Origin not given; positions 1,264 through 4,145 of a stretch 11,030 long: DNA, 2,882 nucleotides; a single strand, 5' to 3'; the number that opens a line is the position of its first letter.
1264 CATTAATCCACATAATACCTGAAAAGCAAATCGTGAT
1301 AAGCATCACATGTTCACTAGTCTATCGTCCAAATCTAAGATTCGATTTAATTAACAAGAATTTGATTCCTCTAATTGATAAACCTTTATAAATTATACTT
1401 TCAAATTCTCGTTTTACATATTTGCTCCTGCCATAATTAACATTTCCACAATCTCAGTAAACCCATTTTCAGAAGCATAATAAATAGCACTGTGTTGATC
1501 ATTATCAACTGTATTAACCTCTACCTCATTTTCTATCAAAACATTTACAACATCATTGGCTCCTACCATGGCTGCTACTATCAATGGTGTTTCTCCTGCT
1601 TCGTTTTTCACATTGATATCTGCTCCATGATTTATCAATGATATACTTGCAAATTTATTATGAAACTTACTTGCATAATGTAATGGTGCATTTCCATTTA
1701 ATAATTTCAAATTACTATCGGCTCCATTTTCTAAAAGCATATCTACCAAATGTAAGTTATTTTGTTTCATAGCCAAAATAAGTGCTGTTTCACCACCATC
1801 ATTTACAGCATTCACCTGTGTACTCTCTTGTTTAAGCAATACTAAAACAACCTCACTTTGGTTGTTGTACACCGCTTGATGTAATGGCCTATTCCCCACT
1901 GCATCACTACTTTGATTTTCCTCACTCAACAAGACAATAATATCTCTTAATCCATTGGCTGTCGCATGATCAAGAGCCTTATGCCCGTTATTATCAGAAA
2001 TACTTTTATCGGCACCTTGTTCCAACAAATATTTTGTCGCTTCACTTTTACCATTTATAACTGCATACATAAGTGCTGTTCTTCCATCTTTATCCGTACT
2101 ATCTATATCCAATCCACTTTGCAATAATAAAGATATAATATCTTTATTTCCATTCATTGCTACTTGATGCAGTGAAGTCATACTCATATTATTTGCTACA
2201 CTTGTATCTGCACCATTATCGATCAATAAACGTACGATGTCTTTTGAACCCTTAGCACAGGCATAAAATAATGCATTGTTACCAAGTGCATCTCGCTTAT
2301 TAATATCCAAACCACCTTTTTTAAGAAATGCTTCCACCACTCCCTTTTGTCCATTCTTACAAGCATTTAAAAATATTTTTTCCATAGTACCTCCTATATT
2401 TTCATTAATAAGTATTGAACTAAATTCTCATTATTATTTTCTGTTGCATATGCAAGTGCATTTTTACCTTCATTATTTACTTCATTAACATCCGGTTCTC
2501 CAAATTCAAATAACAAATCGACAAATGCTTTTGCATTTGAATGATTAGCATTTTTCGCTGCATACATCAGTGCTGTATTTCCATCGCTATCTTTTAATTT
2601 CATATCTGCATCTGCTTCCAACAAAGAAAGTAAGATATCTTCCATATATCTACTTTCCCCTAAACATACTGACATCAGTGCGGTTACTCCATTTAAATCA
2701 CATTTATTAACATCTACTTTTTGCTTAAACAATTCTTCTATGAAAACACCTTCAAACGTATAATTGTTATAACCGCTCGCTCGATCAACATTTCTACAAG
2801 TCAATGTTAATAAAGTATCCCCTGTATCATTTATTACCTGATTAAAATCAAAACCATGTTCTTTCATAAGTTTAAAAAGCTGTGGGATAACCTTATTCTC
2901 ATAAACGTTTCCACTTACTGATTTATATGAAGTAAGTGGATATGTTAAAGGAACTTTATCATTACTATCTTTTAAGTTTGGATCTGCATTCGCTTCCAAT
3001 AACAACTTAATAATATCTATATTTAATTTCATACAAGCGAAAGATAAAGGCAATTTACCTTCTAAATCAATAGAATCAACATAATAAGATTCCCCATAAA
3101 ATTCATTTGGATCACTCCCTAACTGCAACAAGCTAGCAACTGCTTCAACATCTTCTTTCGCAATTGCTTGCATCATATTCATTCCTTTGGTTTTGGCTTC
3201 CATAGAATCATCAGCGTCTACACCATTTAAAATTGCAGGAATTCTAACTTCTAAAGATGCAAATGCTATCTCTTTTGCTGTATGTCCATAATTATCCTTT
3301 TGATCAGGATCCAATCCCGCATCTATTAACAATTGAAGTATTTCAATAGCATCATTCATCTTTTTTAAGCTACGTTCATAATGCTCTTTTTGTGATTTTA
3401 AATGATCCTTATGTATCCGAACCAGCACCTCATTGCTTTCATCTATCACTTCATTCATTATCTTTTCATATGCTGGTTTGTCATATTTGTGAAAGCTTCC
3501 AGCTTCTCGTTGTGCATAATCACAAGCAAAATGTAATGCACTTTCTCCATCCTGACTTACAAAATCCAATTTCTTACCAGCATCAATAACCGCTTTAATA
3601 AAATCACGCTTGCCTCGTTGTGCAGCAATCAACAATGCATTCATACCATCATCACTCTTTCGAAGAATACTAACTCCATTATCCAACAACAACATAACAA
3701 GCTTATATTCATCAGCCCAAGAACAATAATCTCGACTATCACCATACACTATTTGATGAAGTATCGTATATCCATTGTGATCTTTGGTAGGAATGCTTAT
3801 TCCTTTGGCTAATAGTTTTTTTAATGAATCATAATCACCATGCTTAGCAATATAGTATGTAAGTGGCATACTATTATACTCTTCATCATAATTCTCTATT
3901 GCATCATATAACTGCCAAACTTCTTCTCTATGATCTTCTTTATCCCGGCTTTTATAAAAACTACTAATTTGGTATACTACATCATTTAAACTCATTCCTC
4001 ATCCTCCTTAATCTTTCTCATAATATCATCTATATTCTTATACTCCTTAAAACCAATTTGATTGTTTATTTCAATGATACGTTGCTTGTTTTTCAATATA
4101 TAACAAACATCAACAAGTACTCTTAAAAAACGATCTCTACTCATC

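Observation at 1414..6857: Six-gene cluster of repeat scaffolds (two ankyrin proteins, one TPR-like protein) and membrane-anchored proteins, with no recognisable enzyme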

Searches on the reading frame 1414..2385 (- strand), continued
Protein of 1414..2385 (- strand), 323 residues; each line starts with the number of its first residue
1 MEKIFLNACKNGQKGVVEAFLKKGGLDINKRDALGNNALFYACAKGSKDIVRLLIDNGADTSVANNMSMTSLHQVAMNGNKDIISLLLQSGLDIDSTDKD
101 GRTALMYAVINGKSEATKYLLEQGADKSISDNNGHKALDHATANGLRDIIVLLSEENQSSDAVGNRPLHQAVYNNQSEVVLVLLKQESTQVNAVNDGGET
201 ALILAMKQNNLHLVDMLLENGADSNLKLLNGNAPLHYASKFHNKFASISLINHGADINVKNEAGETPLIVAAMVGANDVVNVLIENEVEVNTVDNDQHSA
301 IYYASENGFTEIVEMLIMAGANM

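Call 49: get_annotated_region(hit=H1, flank=7000)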
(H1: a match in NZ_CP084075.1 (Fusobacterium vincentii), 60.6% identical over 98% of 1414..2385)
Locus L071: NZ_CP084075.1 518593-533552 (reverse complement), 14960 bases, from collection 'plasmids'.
description: Fusobacterium vincentii strain SB055 plasmid pSB055A, complete sequence
organism: Fusobacterium vincentii (NCBI taxid 155615)
taxonomy: Bacteria; Fusobacteriota; Fusobacteriia; Fusobacteriales; Fusobacteriaceae; Fusobacterium; Fusobacterium vincentii
host: -; source: -; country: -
typing (MOB-suite, as given by PLSDB): non-mobilizable
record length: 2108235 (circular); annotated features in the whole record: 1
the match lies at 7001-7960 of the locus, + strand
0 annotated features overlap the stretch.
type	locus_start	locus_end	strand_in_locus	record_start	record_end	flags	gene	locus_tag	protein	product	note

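Call 65: find_homologous_proteins(query=window:1414-2385:-, max_evalue=1e-60)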
Query window:1414-2385:- (323 aa): 38 proteins with E <= 1e-60 among 3773 candidates.
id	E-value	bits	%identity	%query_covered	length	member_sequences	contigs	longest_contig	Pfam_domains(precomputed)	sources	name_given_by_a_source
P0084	4.5e-101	357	53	98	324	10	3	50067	PF13606.13,PF13857.13,PF23745.2,PF12796.14,PF00023.37,PF13637.13,PF24521.3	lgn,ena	-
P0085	3.8e-100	354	54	99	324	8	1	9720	PF13606.13,PF13857.13,PF23745.2,PF12796.14,PF00023.37,PF13637.13,PF24521.3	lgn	-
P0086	5.0e-100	353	54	99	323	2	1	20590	PF13606.13,PF13857.13,PF23745.2,PF12796.14,PF00023.37,PF13637.13,PF24521.3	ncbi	ncbi:MAG: ankyrin repeat domain-containing protein [Coprobacillaceae bacterium]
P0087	1.4e-99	352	54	98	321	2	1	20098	PF13606.13,PF13857.13,PF23745.2,PF12796.14,PF00023.37,PF13637.13,PF24407.3,PF24521.3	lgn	-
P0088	1.6e-94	335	52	100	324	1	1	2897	PF13606.13,PF13857.13,PF23745.2,PF12796.14,PF00023.37,PF13637.13,PF24521.3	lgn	-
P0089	9.7e-90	319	50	99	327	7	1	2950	PF13606.13,PF13857.13,PF23745.2,PF12796.14,PF00023.37,PF13637.13,PF24407.3,PF24521.3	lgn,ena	-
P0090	3.3e-89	318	50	93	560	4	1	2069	PF13606.13,PF13857.13,PF28177.1,PF23745.2,PF12796.14,PF00023.37,PF13637.13,PF24521.3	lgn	-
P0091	1.9e-87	312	51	99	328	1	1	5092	PF13606.13,PF13857.13,PF23745.2,PF12796.14,PF00023.37,PF13637.13,PF24521.3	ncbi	-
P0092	2.2e-87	312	52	99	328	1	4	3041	PF13606.13,PF13857.13,PF23745.2,PF12796.14,PF00023.37,PF13637.13,PF24521.3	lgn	-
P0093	4.1e-87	311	48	95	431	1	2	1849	PF13606.13,PF13857.13,PF28177.1,PF23745.2,PF12796.14,PF00023.37,PF13637.13,PF24521.3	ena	-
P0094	1.0e-86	309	48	99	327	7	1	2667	PF13606.13,PF13857.13,PF28177.1,PF23745.2,PF12796.14,PF00023.37,PF13637.13,PF24407.3,PF24521.3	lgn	-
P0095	1.4e-85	306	49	99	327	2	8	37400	PF13606.13,PF13857.13,PF23745.2,PF12796.14,PF00023.37,PF13637.13,PF24521.3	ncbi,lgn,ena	-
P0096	1.6e-85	306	48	99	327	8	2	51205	PF13606.13,PF13857.13,PF23745.2,PF12796.14,PF00023.37,PF13637.13,PF24521.3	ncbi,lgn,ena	-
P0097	4.4e-85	304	48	99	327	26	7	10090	PF13606.13,PF13857.13,PF28177.1,PF23745.2,PF12796.14,PF00023.37,PF13637.13,PF24521.3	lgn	-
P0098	7.4e-85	303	48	99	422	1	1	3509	PF13606.13,PF13857.13,PF23745.2,PF12796.14,PF00023.37,PF13637.13,PF24521.3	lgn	-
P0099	1.1e-84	303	48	99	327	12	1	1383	PF13606.13,PF13857.13,PF28177.1,PF23745.2,PF12796.14,PF00023.37,PF13637.13,PF24407.3,PF24521.3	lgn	-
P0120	1.8e-63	233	52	73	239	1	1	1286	PF13606.13,PF13857.13,PF28177.1,PF12796.14,PF00023.37,PF13637.13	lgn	-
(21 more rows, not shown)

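Call 70: search_protein_families(library=pfam, proteins=[L006:3199-4065:+, L019:11012-11785:+, L024:11010-11966:+, L033:4426-4989:+, L035:4025-4675:+, L038:4285-4737:+, L042:10890-12236:+, L045:1998-3536:+, L070:6226-6909:+], max_evalue=0.01)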
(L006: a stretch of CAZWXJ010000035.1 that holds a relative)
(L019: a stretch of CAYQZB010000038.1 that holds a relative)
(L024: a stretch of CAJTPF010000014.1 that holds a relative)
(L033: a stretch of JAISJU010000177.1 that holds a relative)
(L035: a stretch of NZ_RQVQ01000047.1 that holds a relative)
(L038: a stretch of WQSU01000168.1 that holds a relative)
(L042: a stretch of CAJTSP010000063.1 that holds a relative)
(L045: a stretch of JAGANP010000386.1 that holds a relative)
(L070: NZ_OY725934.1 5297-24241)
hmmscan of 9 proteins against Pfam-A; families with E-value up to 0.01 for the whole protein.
L006:3199-4065:+ (289 aa): 5 families
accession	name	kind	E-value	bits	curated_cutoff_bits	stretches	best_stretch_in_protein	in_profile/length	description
PF01868.21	RNase_P-MRP_p29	-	3.1e-05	24.2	27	0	235-269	12-46/84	Ribonuclease P/MRP, subunit p29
PF12667.13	NigD_N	-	0.00024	21.7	24.3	0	179-206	2-30/67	NigD-like N-terminal OB domain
PF07076.17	DUF1344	-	0.0003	20.9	23.1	0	104-152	3-47/60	Protein of unknown function (DUF1344)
PF18141.7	UPF1_1B_dom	-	0.0057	17.1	28.5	0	142-183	34-75/93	RNA helicase UPF1, 1B domain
PF11518.13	DUF3221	-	0.0068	17.1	26.4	0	37-83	23-64/82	Protein of unknown function (DUF3221)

L019:11012-11785:+ (258 aa): 0 families

L024:11010-11966:+ (319 aa): 6 families
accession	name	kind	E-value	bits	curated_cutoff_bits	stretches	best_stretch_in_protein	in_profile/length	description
PF12146.15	Hydrolase_4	-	7.4e-40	137.2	27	1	40-301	2-238/239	Serine aminopeptidase, S33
PF00561.26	Abhydrolase_1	-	6.6e-17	62.4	25.8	1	49-160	7-119/245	alpha/beta hydrolase fold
PF12697.13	Abhydrolase_6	-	2.8e-05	25.3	26.3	1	48-178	4-117/217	Alpha/beta hydrolase family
PF05990.18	DUF900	-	0.00054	19.9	20.5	1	90-133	64-108/232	Alpha/beta hydrolase of unknown function (DUF900)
PF00326.27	Peptidase_S9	-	0.0061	16.5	22.6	0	63-156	8-100/213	Prolyl oligopeptidase family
PF06259.18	Abhydrolase_8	-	0.0072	16.4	20.5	0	104-155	93-145/178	Alpha/beta hydrolase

L033:4426-4989:+ (188 aa): 3 families
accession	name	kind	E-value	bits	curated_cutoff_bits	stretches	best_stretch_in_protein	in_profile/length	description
PF04011.17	LemA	-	1.8e-42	145.1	26.2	1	38-183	3-148/149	LemA family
PF09325.15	Vps5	-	0.0005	20.2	27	1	51-141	40-129/236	Vps5 C terminal like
PF04012.17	PspA_IM30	-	0.005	16.9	33.9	1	70-141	119-190/220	PspA/IM30 family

L035:4025-4675:+ (217 aa): 0 families

L038:4285-4737:+ (151 aa): 0 families

L042:10890-12236:+ (449 aa): 0 families

L045:1998-3536:+ (513 aa): 1 family
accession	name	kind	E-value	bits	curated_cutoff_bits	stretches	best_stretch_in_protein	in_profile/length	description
PF03323.18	GerA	-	1.6e-145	485.7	27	1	57-509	3-459/466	Bacillus/Clostridium GerA spore germination protein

L070:6226-6909:+ (228 aa): 0 families

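Call 71: search_protein_families(library=pfam, proteins=[L070:5698-6186:+, L017:8006-8347:+, L021:7642-8346:+, L008:11102-12556:+, L043:7100-7888:+, L044:7602-7931:+, L032:9354-9791:+, L026:7697-7993:+, L013:4762-6177:+, L039:6497-7843:+], max_evalue=0.01)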
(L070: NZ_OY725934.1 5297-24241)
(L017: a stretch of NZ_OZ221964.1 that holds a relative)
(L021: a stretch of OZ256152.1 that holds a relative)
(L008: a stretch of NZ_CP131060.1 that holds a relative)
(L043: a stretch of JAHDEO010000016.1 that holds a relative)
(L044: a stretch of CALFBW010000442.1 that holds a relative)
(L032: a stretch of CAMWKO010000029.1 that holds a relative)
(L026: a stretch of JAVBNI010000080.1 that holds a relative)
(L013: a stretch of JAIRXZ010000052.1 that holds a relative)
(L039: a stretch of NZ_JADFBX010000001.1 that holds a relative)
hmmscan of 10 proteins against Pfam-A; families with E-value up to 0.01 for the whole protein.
L070:5698-6186:+ (163 aa): 0 families

L017:8006-8347:+ (114 aa): 1 family
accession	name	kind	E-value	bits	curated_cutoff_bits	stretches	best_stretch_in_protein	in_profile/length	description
PF07892.16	DUF1667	-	3.3e-32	110.8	27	1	31-112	1-82/82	Protein of unknown function (DUF1667)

L021:7642-8346:+ (235 aa): 5 families
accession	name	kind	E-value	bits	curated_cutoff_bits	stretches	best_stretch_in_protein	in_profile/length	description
PF07729.17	FCD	-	9.1e-17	62.1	24.3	1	93-218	1-123/125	FCD domain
PF00392.27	GntR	-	3.1e-13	49.6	27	1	25-83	5-64/64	Bacterial regulatory proteins, gntR family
PF08279.18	HTH_11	-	0.00027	21.2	25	1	44-80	16-53/55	HTH domain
PF13412.12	HTH_24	-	0.0027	17.7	21.9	1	47-73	21-47/48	Winged helix-turn-helix DNA-binding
PF13730.12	HTH_36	-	0.0049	17.1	25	0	47-73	29-55/55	Helix-turn-helix domain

L008:11102-12556:+ (485 aa): 4 families
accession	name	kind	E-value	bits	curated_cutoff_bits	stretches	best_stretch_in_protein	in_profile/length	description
PF13306.12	LRR_5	-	4.3e-35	120.8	27.7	2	102-206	6-111/127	BspA type Leucine rich repeat region (6 copies)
PF13855.12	LRR_8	-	2.2e-13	50.2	27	1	110-158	5-55/61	Leucine rich repeat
PF15102.11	TMEM154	-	6.2e-05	23.3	30.3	1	408-483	18-94/153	TMEM154 protein family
PF13273.12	DUF4064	-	0.0022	18.6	32.1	1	428-482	41-86/102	Protein of unknown function (DUF4064)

L043:7100-7888:+ (263 aa): 1 family
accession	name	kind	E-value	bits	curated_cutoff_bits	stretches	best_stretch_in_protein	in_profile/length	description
PF13386.12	DsbD_2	-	0.0026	18.1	24.9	1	5-65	39-101/199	Cytochrome C biogenesis protein transmembrane region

L044:7602-7931:+ (110 aa): 0 families

L032:9354-9791:+ (146 aa): 3 families
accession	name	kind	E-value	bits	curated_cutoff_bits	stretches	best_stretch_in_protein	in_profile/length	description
PF01741.23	MscL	-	6.1e-37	127.1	27.4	1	5-120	2-119/123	Large-conductance mechanosensitive channel, MscL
PF01155.25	HypA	-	0.0016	18.9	28.9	1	59-141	24-104/112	Hydrogenase/urease nickel incorporation, metallochaperone, hypA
PF03741.22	TerC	-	0.0063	16.7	27.8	0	65-122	48-107/178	Integral membrane protein TerC family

L026:7697-7993:+ (99 aa): 0 families

L013:4762-6177:+ (472 aa): 1 family
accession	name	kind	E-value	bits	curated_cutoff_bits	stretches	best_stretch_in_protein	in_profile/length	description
PF06824.17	Glyco_hydro_125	-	3e-172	573.6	23.4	1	68-467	1-414/414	Metal-independent alpha-mannosidase (GH125)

L039:6497-7843:+ (449 aa): 3 families
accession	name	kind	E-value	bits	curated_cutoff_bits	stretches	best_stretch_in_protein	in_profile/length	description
PF01663.27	Phosphodiest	-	1.3e-55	189.8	23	1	30-390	1-341/342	Type I phosphodiesterase / nucleotide pyrophosphatase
PF00884.28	Sulfatase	-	2.9e-10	40.4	25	1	29-272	2-242/301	Sulfatase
PF01676.23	Metalloenzyme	-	0.00033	20.7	24.3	1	169-272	104-201/252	Metalloenzyme superfamily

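Call 83: search_protein_families(library=pfam, proteins=[P0090, P0093, P0098, P0097], max_evalue=0.001)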
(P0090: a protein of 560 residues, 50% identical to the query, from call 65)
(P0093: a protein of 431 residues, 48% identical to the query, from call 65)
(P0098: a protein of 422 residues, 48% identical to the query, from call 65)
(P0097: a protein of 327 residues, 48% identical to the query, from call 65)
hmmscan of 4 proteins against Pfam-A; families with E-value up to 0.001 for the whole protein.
P0090 (560 aa): 7 families
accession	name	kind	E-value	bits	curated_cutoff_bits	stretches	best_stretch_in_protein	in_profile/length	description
PF12796.13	Ank_2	-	2.1e-69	230.6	27.3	5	473-560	1-85/90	Ankyrin repeats (3 copies)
PF00023.36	Ank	-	2.6e-59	194.2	21.1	5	501-533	1-33/33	Ankyrin repeat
PF13637.12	Ank_4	-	4.2e-52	173.4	22.7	6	311-346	1-36/50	Ankyrin repeats (many copies)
PF13606.12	Ank_3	-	7.7e-48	154.6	22.3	3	308-335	3-30/30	Ankyrin repeat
PF13857.12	Ank_5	-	2.1e-41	139.9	27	5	271-312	13-54/56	Ankyrin repeats (many copies)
PF24521.3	Ank_KRIT1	-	8.3e-13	48.7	80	0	376-459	21-108/149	KRIT1 ankyrin-repeats domain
PF23745.1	ANK_LRRK2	-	2.8e-06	27.7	27.5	0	437-491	32-86/130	LRRK2 ANK repeat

P0093 (431 aa): 7 families
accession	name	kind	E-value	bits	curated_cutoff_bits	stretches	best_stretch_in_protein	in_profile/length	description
PF12796.13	Ank_2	-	4.1e-69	229.6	27.3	5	276-369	1-90/90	Ankyrin repeats (3 copies)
PF00023.36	Ank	-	5.7e-66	215.1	21.1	6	338-369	1-32/33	Ankyrin repeat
PF13637.12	Ank_4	-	3.2e-53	177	22.7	6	343-392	1-50/50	Ankyrin repeats (many copies)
PF13606.12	Ank_3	-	3.4e-53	171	22.3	3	338-366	1-29/30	Ankyrin repeat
PF13857.12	Ank_5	-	1.2e-46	156.7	27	5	325-378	1-55/56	Ankyrin repeats (many copies)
PF23745.1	ANK_LRRK2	-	3e-17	63.1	27.5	1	268-330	27-88/130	LRRK2 ANK repeat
PF24521.3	Ank_KRIT1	-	1.1e-09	38.6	80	0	243-332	19-112/149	KRIT1 ankyrin-repeats domain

P0098 (422 aa): 7 families
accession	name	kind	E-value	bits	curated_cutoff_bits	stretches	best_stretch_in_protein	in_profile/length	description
PF00023.36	Ank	-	1.4e-61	201.4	21.1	5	132-162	1-31/33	Ankyrin repeat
PF12796.13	Ank_2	-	1.5e-61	205.4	27.3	5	314-393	14-90/90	Ankyrin repeats (3 copies)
PF13637.12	Ank_4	-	3.6e-49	164.1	22.7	6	170-219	1-50/50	Ankyrin repeats (many copies)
PF13606.12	Ank_3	-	6e-48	155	22.3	4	133-161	2-30/30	Ankyrin repeat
PF13857.12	Ank_5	-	5.6e-45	151.3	27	6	121-163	4-46/56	Ankyrin repeats (many copies)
PF24521.3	Ank_KRIT1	-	7.9e-19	68.3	80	1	266-325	49-113/149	KRIT1 ankyrin-repeats domain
PF23745.1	ANK_LRRK2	-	4.6e-10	39.9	27.5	0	334-416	35-113/130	LRRK2 ANK repeat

P0097 (327 aa): 7 families
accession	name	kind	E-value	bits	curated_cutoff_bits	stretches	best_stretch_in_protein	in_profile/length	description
PF12796.13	Ank_2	-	1.8e-82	272.5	27.3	6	7-100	1-90/90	Ankyrin repeats (3 copies)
PF00023.36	Ank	-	9e-56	183.1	21.1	4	37-67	2-32/33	Ankyrin repeat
PF13637.12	Ank_4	-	7.2e-46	153.6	22.7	5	7-57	1-50/50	Ankyrin repeats (many copies)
PF13857.12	Ank_5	-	2.9e-44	149.1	27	5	56-103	1-49/56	Ankyrin repeats (many copies)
PF13606.12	Ank_3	-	6.8e-44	142.6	22.3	3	37-64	2-29/30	Ankyrin repeat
PF24521.3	Ank_KRIT1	-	3.8e-13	49.8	80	1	166-223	49-106/149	KRIT1 ankyrin-repeats domain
PF23745.1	ANK_LRRK2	-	3.5e-12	46.7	27.5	1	4-90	32-113/130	LRRK2 ANK repeat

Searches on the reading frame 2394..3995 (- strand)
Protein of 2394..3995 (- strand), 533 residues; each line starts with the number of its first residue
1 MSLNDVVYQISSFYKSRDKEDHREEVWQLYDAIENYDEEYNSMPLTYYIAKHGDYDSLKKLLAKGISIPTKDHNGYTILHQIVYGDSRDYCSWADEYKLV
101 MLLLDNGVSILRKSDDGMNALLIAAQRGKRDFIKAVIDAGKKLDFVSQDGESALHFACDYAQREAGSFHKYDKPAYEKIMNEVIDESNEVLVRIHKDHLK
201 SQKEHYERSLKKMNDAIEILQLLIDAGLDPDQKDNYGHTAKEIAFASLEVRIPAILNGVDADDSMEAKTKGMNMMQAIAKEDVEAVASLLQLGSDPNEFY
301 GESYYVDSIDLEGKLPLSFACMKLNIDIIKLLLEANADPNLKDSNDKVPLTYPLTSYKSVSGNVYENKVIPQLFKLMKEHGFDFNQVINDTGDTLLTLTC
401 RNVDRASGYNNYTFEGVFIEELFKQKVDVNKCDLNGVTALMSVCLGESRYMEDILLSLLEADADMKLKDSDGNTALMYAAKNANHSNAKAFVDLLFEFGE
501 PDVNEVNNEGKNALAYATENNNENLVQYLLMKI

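Call 3: search_protein_families(library=pfam, proteins=[window:2394-3995:-], max_evalue=0.1)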
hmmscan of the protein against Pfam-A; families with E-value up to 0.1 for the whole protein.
window:2394-3995:- (533 aa): 5 families
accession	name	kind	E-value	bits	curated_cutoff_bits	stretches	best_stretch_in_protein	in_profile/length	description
PF12796.13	Ank_2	-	5.4e-41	139.5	27.3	5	452-531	10-81/90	Ankyrin repeats (3 copies)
PF13637.12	Ank_4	-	6e-38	128.5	22.7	5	97-134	10-47/50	Ankyrin repeats (many copies)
PF00023.36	Ank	-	1.1e-25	88.7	21.1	2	313-343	2-32/33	Ankyrin repeat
PF13857.12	Ank_5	-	3.1e-21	75.7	27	2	310-352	13-55/56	Ankyrin repeats (many copies)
PF13606.12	Ank_3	-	5.2e-21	72.6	22.3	1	313-340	2-29/30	Ankyrin repeat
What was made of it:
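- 2394..3995 (-): ANK533: long ankyrin-repeat protein with irregular repeats and a helical insert; second gene of the cassette, moderately conserved. Ank_2 E=5e-41 (call 3).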

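Call 4: search_protein_families(library=ncbifam, proteins=[window:2394-3995:-], max_evalue=0.1)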
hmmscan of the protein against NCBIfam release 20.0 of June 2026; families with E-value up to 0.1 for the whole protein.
window:2394-3995:- (533 aa): 8 families
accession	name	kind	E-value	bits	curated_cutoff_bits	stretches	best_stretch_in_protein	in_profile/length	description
NF041931.2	MzaA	equivalog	1.2e-18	67.3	800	3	428-522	27-114/726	MZA anti-phage system associated sigma-70 family RNA polymerase sigma factor MzaA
NF043022.1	T4SS_AnkG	equivalog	3.7e-18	65.5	500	4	375-486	348-450/455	Dot/Icm T4SS effector AnkG/AnkZ/LegA7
NF043029.1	T4SS_AnkY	equivalog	5.4e-18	64.7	600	4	417-522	440-536/543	Dot/Icm T4SS effector AnkY/LegA9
NF043028.1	T4SS_AnkX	equivalog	4.2e-16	58.3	1400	2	417-530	399-512/938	Dot/Icm T4SS effector AnkN/AnkX/LegA8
NF043023.1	T4SS_AnkH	equivalog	7.4e-15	54.6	600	3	420-530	16-118/467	Dot/Icm T4SS effector AnkH/LegA3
NF043027.1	T4SS_AnkQ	equivalog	3e-05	22.8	700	1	456-529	311-383/496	Dot/Icm T4SS effector AnkQ/LegA10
NF043025.1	T4SS_AnkJ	equivalog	0.017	14.8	300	0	357-404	53-101/247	Dot/Icm T4SS effector AnkJ/LegA11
NF038291.1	rep_pAB02_ORF2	subfamily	0.081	13.3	85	0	188-226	68-106/172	plasmid replication DNA-binding protein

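Call 5: search_protein_families(library=padloc, proteins=[window:2394-3995:-], max_evalue=0.1)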
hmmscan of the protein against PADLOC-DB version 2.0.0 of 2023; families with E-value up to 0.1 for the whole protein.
window:2394-3995:- (533 aa): 2 families
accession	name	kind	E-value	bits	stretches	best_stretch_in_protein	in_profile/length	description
PDLC04783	PDC-M72A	-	1.2e-31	108.3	4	41-164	229-343/392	-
PDLC02908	Ankyrin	-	1.7e-16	57.7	4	428-531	728-823/880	-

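Call 22: search_protein_families(library=phrogs, proteins=[window:2394-3995:-], max_evalue=0.1)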
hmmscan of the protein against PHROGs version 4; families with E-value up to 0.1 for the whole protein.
window:2394-3995:- (533 aa): 4 families
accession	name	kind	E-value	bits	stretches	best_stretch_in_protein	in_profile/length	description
phrog_9049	-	unknown function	1.3e-28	98.5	3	421-530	3275-3376/4700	-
phrog_9262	-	unknown function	1.7e-28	100.8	3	183-374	14-171/253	-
phrog_16592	-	unknown function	6.3e-13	48.5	1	418-530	159-265/974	-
phrog_16822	-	unknown function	0.036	15.3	0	209-251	38-80/99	-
